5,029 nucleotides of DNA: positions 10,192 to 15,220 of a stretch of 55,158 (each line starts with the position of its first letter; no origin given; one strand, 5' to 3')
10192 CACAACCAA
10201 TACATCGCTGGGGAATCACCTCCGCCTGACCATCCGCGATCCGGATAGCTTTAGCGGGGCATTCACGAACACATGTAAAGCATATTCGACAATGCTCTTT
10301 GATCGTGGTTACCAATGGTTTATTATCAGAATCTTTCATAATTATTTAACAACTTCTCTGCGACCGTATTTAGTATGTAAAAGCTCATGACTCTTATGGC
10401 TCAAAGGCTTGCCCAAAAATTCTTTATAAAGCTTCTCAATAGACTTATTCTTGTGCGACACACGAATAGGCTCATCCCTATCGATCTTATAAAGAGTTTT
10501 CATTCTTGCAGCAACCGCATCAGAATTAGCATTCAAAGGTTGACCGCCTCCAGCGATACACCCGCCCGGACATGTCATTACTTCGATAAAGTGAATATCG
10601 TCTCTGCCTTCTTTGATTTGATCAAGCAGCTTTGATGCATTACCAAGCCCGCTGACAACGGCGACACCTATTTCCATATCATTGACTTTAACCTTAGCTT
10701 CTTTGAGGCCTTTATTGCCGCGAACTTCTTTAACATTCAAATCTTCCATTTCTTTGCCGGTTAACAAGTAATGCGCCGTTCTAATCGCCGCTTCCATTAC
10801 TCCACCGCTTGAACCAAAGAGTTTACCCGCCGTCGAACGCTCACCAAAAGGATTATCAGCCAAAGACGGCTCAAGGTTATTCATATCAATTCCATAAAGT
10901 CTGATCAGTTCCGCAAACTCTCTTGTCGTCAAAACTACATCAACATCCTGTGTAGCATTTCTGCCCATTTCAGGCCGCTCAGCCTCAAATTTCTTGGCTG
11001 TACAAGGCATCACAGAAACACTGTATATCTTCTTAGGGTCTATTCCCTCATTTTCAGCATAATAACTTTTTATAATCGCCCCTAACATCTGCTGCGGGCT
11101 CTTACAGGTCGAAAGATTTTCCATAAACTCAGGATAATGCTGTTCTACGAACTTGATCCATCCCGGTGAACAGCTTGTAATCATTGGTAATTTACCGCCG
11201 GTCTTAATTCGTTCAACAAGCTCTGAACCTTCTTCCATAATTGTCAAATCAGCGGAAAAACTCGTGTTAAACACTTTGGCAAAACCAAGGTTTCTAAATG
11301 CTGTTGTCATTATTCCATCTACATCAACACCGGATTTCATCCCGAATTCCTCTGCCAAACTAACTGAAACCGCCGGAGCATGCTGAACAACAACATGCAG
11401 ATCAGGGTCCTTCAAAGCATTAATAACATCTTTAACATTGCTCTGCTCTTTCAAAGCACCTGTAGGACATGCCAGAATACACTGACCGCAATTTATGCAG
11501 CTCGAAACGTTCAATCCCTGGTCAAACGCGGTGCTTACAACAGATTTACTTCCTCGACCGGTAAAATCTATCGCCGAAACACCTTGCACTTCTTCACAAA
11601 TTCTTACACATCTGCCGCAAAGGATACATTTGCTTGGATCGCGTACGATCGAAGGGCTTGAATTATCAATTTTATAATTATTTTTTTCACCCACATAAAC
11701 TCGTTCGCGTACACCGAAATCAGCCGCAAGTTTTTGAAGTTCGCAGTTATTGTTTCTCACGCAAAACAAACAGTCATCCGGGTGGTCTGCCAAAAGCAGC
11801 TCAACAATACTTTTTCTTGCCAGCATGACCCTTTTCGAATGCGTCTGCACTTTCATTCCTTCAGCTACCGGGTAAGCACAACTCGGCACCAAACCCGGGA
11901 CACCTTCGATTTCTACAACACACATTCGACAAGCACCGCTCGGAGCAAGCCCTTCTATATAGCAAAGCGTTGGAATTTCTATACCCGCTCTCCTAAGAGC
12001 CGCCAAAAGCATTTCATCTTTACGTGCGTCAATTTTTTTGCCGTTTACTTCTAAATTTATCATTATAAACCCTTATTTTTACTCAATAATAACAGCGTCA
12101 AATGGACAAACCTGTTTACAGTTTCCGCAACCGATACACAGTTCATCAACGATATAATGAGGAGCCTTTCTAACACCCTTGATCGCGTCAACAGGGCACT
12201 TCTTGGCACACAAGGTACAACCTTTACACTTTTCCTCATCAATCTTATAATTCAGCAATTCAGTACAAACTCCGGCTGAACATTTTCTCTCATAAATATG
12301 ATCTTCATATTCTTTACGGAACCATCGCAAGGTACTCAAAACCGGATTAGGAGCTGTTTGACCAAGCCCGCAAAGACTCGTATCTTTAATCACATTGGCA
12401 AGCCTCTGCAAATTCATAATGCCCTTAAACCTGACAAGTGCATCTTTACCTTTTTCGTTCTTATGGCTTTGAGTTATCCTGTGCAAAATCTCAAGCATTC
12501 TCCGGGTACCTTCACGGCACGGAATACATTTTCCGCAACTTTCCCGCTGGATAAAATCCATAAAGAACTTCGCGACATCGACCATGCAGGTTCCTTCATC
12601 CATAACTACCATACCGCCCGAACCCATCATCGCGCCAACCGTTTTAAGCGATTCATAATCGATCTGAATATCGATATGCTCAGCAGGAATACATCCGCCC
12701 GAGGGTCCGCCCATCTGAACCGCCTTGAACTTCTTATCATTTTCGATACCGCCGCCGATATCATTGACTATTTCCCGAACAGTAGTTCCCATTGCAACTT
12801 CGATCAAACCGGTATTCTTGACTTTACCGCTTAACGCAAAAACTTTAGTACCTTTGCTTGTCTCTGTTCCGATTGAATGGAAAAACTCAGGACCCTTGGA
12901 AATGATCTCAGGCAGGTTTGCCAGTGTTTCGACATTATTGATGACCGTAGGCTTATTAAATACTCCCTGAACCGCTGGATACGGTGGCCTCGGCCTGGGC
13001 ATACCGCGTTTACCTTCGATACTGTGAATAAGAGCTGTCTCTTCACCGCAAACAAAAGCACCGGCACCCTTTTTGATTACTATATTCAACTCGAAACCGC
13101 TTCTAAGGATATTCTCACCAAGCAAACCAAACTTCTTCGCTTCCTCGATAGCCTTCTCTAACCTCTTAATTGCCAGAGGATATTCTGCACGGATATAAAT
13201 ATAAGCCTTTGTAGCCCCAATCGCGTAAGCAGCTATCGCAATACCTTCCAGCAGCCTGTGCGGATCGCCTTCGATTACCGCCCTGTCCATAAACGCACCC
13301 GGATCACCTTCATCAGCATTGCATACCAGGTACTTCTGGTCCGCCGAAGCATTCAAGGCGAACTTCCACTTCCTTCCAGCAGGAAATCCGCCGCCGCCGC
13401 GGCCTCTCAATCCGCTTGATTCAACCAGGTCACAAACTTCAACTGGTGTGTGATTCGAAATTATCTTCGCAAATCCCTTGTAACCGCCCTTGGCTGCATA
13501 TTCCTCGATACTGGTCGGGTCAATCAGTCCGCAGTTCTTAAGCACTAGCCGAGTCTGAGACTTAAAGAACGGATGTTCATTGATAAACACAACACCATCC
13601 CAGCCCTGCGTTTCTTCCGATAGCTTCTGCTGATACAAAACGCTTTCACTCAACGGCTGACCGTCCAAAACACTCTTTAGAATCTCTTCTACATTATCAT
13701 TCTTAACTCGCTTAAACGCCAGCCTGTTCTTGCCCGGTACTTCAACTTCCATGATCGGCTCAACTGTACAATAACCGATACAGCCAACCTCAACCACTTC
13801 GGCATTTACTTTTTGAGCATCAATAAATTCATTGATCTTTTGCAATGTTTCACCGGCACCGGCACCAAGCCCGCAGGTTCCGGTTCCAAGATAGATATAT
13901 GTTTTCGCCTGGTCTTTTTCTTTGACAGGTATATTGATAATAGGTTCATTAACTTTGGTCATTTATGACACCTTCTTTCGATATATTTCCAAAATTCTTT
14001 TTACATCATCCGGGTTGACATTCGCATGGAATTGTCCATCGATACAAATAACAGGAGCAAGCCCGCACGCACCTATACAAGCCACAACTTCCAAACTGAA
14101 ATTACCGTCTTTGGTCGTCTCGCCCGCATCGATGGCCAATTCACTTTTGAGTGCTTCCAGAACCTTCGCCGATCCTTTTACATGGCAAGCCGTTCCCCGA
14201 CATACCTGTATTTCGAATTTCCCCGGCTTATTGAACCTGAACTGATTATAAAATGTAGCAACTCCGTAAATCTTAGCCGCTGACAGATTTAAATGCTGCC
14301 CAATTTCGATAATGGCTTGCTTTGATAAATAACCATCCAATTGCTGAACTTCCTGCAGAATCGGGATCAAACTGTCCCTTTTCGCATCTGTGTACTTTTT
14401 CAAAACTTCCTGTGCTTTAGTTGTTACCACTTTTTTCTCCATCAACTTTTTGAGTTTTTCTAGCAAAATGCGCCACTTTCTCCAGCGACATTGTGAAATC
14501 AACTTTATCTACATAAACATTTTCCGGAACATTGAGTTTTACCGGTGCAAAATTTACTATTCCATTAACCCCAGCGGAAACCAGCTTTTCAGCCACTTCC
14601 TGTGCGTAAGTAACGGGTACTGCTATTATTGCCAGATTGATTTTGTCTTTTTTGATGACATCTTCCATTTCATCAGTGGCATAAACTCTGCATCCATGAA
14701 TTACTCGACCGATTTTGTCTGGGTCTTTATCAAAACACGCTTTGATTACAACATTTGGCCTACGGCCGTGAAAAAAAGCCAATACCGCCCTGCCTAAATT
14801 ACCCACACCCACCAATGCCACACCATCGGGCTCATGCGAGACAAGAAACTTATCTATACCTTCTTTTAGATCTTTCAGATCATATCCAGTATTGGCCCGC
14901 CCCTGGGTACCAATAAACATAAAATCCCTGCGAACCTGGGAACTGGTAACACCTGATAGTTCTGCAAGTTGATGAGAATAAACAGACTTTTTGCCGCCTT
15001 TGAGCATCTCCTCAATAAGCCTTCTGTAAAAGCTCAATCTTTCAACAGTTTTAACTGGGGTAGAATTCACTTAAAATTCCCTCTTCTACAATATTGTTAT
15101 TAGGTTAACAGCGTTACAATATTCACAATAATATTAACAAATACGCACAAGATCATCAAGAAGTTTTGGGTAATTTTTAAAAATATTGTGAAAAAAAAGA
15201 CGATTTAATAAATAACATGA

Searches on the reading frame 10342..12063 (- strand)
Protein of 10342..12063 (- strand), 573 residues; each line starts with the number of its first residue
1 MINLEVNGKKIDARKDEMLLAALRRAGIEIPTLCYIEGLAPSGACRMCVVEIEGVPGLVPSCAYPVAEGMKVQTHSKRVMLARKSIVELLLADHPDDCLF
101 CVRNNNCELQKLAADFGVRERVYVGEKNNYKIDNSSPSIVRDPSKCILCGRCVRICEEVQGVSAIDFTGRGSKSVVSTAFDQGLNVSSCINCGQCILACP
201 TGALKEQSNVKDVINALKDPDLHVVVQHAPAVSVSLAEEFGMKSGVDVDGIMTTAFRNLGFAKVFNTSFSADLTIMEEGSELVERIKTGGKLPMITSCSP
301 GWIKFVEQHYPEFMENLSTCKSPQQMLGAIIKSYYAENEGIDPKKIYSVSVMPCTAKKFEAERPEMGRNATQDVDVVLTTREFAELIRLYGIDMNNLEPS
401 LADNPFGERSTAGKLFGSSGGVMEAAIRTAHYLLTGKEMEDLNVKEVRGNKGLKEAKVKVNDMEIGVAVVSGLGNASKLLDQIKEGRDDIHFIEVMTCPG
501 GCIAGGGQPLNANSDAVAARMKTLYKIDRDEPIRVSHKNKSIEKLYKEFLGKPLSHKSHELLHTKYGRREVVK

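Call 5: search_protein_families(library=pfam, proteins=[window:10342-12063:-], max_evalue=0.01)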
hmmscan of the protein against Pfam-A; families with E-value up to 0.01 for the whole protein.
window:10342-12063:- (573 aa): 18 families
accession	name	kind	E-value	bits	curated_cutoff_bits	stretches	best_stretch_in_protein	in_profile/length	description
PF02906.19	Fe_hyd_lg_C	-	3e-97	325.5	22.1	1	223-506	2-245/245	Iron only hydrogenase large subunit, C-terminal domain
PF02256.22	Fe_hyd_SSU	-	1.7e-23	82.8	24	1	515-569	2-56/56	Iron hydrogenase small subunit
PF13510.11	Fer2_4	-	7.2e-21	74.5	22.8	1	1-76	3-81/82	2Fe-2S iron-sulfur cluster binding domain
PF10588.14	NADH-G_4Fe-4S_3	-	1.6e-17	63.2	27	1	83-120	1-38/40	NADH-ubiquinone oxidoreductase-G iron-sulfur binding region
PF22117.2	Fer4_Nqo3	-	3.3e-10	40.5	27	1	137-204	2-66/67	NADH-quinone oxidoreductase subunit 3, ferredoxin-like domain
PF12838.12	Fer4_7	-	4.2e-09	37.2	27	1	145-203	1-52/52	4Fe-4S dicluster domain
PF00037.32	Fer4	-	6.2e-09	35.8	21.1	2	185-205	4-24/24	4Fe-4S binding domain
PF14697.11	Fer4_21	-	2e-08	34.7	35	2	142-174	4-35/59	4Fe-4S dicluster domain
PF12837.12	Fer4_6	-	8.9e-08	32.2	25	2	139-158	2-21/24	4Fe-4S binding domain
PF13237.11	Fer4_10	-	1.5e-07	31.6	25.5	2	139-200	2-53/53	4Fe-4S dicluster domain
PF00111.32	Fer2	-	3.5e-07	30.5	21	1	6-53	3-48/77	2Fe-2S iron-sulfur cluster binding domain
PF12797.12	Fer4_2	-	5.8e-06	26.4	24.5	2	139-156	3-20/22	4Fe-4S binding domain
PF13187.11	Fer4_9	-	8e-06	26.2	27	1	145-203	1-51/52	4Fe-4S dicluster domain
PF13484.11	Fer4_16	-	3.3e-05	25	30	1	189-209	2-23/66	4Fe-4S double cluster binding domain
PF13459.11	Fer4_15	-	7.3e-05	23.8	22.4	0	141-159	3-21/66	4Fe-4S single cluster domain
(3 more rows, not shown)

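Call 6: search_protein_families(library=ncbifam, proteins=[window:10342-12063:-], max_evalue=0.01)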
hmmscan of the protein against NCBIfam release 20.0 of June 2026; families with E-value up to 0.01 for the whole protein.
window:10342-12063:- (573 aa): 46 families (the best 25 are shown)
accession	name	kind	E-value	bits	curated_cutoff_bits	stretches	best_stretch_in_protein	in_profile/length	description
NF040763.1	FeFe_hydrog_A6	exception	1.3e-256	852.5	765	1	2-569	1-571/571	NADH-dependent [FeFe] hydrogenase, group A6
NF040762.1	Hydr_FeFe_Clost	exception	2.5e-184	614.1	900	1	3-566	2-571/572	ferredoxin hydrogenase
TIGR02512.1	FeFe_hydrog_A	subfamily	1.6e-156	520.9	405.95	1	138-509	1-373/375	[FeFe] hydrogenase, group A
NF005745.0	PRK07569.1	equivalog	4e-66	222.8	333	1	3-210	5-213/238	bidirectional hydrogenase complex protein HoxU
TIGR04105.1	FeFe_hydrog_B1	subfamily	3.1e-58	197.6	450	2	142-460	140-433/462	monomeric [FeFe] hydrogenase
TIGR01973.1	NuoG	equivalog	2.2e-52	178.7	470.05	1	5-207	2-201/606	NADH-quinone oxidoreductase subunit NuoG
NF006305.0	PRK08493.1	equivalog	4.6e-43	147.4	591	1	1-207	1-224/819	NADH-quinone oxidoreductase subunit G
NF005895.0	PRK07860.1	equivalog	1.3e-36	126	802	1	1-205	17-221/811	NADH-quinone oxidoreductase subunit G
NF009454.0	PRK12814.1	equivalog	4.1e-29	101.5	916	2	2-99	4-101/657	putative NADPH-dependent glutamate synthase small subunit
NF004546.0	PRK05888.3-3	equivalog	3.9e-06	26.4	260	1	139-213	59-132/196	NADH-quinone oxidoreductase subunit NuoI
NF040612.1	F420_dehyd_FpoI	exception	7.7e-06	25.8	180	1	142-222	40-117/135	F420H2 dehydrogenase subunit FpoI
NF005503.0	PRK07118.1-2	equivalog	1e-05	25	252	1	130-209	155-234/292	RnfABCDGE type electron transport complex subunit B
TIGR01971.1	NuoI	subfamily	1.8e-05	24.3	113.05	1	144-209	42-103/121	NADH-quinone oxidoreductase, chain I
NF042909.1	FMH_DH_FwdF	exception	2.1e-05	23.8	375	1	127-213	84-164/336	tungsten-dependent formylmethanofuran dehydrogenase subunit FwdF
NF040770.1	hetero_SS_HdrA2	exception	3.4e-05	22.1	1100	1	140-255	573-672/777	CoB-CoM heterodisulfide reductase HdrA2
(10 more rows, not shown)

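Call 40: search_solved_structures(query=window:10342-12063:-, max_evalue=1e-50, show_alignments=2)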
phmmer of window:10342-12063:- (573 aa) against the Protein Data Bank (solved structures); distinct sequences matched with E-value up to 1e-50: 43.
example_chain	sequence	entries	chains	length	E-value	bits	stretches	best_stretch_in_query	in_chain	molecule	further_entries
8a6t_A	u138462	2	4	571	5.4e-179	599.8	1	1-569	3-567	Electron bifurcating hydrogenase subunit HydA1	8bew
7q4v_A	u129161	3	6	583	1.4e-173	582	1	2-569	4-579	Iron hydrogenase HydA1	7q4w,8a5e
9rj9_A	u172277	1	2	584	9.8e-146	490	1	4-568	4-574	Iron hydrogenase 1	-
4xdd_A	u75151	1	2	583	3.6e-145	488.2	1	4-568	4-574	Iron hydrogenase 1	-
4xdc_A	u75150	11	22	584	3.6e-145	488.2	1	4-568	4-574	Iron hydrogenase 1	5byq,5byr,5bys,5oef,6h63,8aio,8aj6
8cjy_A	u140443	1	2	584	4.6e-145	487.8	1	4-568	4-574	Iron hydrogenase 1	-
1c4a_A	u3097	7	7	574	5.5e-145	487.6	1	4-567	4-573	PROTEIN (FE-ONLY HYDROGENASE) | PROTEIN (PERIPLASMIC HYDROGENASE 1) | Iron hydrogenase 1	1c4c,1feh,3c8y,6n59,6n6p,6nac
6gm0_A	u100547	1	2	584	8.4e-145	487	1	4-568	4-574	Iron hydrogenase 1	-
6gm8_A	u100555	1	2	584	8.4e-145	487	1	4-568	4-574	Iron hydrogenase 1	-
6yf4_A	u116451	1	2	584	8.9e-145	486.9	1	4-568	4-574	Iron hydrogenase 1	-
6gm2_A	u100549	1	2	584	8.9e-145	486.9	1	4-568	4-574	Iron hydrogenase 1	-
6gm4_A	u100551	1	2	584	9.2e-145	486.8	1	4-568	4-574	Iron hydrogenase 1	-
9rjo_A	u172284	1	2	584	9.5e-145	486.8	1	4-568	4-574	Iron hydrogenase 1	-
6gm1_A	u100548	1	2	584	2.3e-144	485.5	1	4-568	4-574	Iron hydrogenase 1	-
7qhf_A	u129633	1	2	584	2.4e-144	485.5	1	4-568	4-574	Iron hydrogenase 1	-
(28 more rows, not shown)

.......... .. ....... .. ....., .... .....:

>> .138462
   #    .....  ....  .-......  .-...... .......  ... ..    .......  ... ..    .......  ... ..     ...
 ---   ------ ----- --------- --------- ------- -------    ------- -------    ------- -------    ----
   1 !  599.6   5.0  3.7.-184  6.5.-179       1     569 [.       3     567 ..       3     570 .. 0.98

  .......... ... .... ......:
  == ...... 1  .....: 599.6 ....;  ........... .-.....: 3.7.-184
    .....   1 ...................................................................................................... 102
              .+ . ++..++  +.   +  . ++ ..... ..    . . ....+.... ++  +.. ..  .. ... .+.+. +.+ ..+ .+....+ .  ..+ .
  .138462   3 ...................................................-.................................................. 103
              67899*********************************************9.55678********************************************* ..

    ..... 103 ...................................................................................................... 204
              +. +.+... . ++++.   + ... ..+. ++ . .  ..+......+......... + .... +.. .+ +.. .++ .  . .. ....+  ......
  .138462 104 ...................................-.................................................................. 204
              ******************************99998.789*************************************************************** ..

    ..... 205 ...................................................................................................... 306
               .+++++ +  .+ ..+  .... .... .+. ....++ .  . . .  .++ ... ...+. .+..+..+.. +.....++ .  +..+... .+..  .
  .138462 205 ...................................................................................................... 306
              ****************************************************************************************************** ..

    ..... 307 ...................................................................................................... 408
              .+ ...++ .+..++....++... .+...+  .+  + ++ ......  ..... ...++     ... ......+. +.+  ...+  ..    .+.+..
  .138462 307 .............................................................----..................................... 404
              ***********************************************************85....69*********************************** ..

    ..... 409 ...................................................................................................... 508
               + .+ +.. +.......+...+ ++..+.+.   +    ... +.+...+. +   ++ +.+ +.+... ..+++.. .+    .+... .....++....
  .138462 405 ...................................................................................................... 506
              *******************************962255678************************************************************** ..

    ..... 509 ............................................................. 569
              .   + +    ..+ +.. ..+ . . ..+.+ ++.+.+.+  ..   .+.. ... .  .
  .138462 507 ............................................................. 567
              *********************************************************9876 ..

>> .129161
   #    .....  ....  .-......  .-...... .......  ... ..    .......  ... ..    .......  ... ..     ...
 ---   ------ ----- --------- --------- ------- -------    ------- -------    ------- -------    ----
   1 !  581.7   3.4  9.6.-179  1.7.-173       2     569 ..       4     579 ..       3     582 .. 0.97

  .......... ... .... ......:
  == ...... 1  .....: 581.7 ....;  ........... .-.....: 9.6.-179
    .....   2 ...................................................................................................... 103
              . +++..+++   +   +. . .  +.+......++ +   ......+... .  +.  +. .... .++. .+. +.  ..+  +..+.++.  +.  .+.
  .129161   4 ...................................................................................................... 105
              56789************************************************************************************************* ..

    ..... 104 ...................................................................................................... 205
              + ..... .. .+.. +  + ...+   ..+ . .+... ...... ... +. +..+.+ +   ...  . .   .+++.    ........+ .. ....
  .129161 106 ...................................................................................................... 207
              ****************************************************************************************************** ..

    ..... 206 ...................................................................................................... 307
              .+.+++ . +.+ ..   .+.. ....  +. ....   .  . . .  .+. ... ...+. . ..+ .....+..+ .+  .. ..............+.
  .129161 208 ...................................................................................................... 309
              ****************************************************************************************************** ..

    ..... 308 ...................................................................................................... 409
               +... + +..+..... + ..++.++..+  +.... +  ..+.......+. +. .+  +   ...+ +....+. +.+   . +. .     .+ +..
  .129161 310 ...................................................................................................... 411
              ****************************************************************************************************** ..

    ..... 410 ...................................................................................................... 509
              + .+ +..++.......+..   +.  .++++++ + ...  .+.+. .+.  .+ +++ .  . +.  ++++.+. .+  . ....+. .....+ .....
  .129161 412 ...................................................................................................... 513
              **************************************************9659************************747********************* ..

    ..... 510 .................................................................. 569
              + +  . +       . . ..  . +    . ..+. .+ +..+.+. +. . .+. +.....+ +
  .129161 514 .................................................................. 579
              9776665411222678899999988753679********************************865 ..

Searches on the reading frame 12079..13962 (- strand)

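Call 5: search_protein_families(library=pfam, proteins=[window:12079-13962:-], max_evalue=0.01)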
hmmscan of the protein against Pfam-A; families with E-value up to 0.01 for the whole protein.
window:12079-13962:- (627 aa): 13 families
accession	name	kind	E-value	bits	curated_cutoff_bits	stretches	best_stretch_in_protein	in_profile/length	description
PF01512.22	Complex1_51K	-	5.1e-49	166.5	31.2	1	180-351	1-149/150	Nuo51 FMN-binding domain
PF10589.14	NADH_4Fe-4S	-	2.5e-30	104.6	23.5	1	462-555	1-85/85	NADH-ubiquinone oxidoreductase-F iron-sulfur binding region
PF00037.32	Fer4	-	3.1e-14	52.5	21.1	2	572-595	1-24/24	4Fe-4S binding domain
PF14697.11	Fer4_21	-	3.5e-11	43.5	35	1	573-624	2-57/59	4Fe-4S dicluster domain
PF13237.11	Fer4_10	-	2.7e-07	30.9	25.5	1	573-620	3-53/53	4Fe-4S dicluster domain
PF10531.15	SLBB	-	2.8e-07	30.7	27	1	374-423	1-53/55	SLBB domain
PF13187.11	Fer4_9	-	3.1e-07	30.7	27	1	578-622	1-50/52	4Fe-4S dicluster domain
PF12838.12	Fer4_7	-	3.7e-07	30.9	27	1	578-623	1-52/52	4Fe-4S dicluster domain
PF12837.12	Fer4_6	-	1.9e-06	28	25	2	573-594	3-24/24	4Fe-4S binding domain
PF25160.1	LdpA_Fe-S-bd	-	4.1e-06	26.9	27.6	1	585-624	9-43/49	LdpA Fe-S cluster-binding domain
PF12797.12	Fer4_2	-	1.7e-05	24.9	24.5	2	603-621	4-22/22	4Fe-4S binding domain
PF22461.2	SLBB_2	-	3.4e-05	24.3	27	1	374-427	2-50/79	SLBB domain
PF12798.12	Fer4_3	-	0.008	17.4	27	1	609-623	1-15/15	4Fe-4S binding domain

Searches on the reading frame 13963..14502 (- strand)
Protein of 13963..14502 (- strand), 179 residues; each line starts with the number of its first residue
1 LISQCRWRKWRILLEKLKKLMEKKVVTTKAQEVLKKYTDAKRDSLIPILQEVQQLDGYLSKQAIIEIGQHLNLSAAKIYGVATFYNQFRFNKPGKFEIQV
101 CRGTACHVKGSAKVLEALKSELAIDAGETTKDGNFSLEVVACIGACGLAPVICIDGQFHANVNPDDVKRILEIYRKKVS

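Call 66: search_protein_families(library=pfam, proteins=[window:13963-14502:-], max_evalue=0.001)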
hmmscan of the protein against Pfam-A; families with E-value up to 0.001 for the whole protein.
window:13963-14502:- (179 aa): 1 family
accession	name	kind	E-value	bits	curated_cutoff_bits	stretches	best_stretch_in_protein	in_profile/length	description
PF01257.25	2Fe-2S_thioredx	-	1.1e-50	171.7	24.8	1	31-174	2-144/145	Thioredoxin-like [2Fe-2S] ferredoxin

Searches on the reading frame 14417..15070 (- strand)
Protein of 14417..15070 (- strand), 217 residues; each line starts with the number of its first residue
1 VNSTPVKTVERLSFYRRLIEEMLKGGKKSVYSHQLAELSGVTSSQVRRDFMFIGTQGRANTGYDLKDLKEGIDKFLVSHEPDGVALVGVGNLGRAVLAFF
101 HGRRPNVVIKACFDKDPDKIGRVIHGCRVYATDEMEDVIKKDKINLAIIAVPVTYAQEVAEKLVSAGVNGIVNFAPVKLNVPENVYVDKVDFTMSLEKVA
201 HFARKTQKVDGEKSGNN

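Call 5: search_protein_families(library=pfam, proteins=[window:14417-15070:-], max_evalue=0.01)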
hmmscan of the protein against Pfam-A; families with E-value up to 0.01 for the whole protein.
window:14417-15070:- (217 aa): 3 families
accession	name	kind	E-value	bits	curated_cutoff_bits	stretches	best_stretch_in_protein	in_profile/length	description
PF02629.25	CoA_binding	-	1e-18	68.3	22.3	1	82-177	4-97/97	CoA binding domain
PF06971.19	Put_DNA-bind_N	-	9.5e-14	51.7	27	1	5-50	3-48/49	Putative DNA-binding protein N-terminus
PF01408.29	GFO_IDH_MocA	-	2.4e-08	35.1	24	1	84-171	3-90/120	Oxidoreductase family, NAD-binding Rossmann fold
